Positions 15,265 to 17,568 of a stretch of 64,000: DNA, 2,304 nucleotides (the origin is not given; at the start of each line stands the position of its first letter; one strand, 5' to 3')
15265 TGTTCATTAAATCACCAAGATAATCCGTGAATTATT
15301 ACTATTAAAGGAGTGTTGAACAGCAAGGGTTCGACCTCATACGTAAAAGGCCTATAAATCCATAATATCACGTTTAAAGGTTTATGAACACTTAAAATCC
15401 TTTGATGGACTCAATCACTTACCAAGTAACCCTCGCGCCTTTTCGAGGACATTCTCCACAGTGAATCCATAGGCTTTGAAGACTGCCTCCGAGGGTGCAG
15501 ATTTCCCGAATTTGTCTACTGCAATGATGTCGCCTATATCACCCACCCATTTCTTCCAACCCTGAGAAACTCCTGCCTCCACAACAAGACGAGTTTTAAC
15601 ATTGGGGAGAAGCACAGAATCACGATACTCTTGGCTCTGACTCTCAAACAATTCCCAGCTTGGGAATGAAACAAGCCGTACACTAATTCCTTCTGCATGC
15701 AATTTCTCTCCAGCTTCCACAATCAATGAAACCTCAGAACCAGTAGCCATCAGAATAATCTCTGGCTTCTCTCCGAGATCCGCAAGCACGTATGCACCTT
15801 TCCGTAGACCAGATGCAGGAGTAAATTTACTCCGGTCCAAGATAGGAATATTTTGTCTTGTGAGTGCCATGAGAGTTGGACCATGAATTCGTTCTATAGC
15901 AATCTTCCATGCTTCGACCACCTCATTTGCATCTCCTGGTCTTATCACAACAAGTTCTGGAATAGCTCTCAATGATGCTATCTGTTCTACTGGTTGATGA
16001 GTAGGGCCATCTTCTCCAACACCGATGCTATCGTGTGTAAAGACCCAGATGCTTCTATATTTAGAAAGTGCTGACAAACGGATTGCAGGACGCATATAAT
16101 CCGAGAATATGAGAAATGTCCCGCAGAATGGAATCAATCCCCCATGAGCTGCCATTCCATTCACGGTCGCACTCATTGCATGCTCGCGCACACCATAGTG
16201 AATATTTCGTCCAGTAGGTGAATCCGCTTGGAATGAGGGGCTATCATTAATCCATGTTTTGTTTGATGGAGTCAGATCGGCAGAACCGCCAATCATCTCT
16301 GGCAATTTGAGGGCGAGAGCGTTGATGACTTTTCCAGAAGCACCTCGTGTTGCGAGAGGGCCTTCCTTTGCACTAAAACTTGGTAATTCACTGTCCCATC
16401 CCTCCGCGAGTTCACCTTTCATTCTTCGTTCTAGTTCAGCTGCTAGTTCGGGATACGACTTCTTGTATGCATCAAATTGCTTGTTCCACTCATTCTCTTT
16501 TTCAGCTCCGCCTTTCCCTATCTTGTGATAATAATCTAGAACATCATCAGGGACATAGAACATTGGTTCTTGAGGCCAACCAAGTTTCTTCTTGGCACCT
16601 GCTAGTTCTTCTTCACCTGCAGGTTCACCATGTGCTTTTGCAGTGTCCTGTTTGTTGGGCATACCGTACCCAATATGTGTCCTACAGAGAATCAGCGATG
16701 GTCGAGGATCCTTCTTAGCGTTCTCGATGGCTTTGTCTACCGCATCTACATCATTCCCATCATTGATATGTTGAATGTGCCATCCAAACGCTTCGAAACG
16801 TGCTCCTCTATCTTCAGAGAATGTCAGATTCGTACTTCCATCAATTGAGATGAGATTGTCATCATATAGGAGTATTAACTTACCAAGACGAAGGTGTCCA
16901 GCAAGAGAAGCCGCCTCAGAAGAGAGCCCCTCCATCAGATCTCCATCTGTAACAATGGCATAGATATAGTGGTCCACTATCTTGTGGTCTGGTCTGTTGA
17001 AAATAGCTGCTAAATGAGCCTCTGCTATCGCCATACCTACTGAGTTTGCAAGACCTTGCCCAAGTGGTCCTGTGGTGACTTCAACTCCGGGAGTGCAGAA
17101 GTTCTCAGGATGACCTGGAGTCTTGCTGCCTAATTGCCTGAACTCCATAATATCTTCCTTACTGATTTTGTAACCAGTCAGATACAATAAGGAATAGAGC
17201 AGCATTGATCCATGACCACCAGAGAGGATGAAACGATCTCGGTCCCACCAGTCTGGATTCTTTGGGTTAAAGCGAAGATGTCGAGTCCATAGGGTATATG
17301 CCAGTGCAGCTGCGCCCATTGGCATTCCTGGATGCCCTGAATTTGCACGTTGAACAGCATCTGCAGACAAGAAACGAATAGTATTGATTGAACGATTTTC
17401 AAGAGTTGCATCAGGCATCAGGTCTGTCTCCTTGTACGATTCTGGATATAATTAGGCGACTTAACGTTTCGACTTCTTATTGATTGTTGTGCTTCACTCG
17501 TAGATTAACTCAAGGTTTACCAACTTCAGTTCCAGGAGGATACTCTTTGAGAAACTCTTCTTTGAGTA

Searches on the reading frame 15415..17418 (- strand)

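Call 44: search_protein_families(library=pfam, proteins=[window:15415-17418:-], max_evalue=0.00001)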
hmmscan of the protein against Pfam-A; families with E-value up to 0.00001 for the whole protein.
window:15415-17418:- (667 aa): 4 families
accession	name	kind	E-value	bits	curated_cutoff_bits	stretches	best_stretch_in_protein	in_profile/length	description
PF00456.26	Transketolase_N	-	1.4e-146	488.2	22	1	7-337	2-333/334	Transketolase, thiamine diphosphate binding domain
PF02779.29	Transket_pyr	-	2e-55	187.5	27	1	355-525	3-173/174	Transketolase, pyrimidine binding domain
PF22613.1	Transketolase_C_1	-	6.3e-39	133.1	27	1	541-653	1-113/113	Transketolase-like TK C-terminal domain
PF02780.25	Transketolase_C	-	6.6e-11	42.6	25.9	1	550-657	8-124/124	Transketolase, C-terminal domain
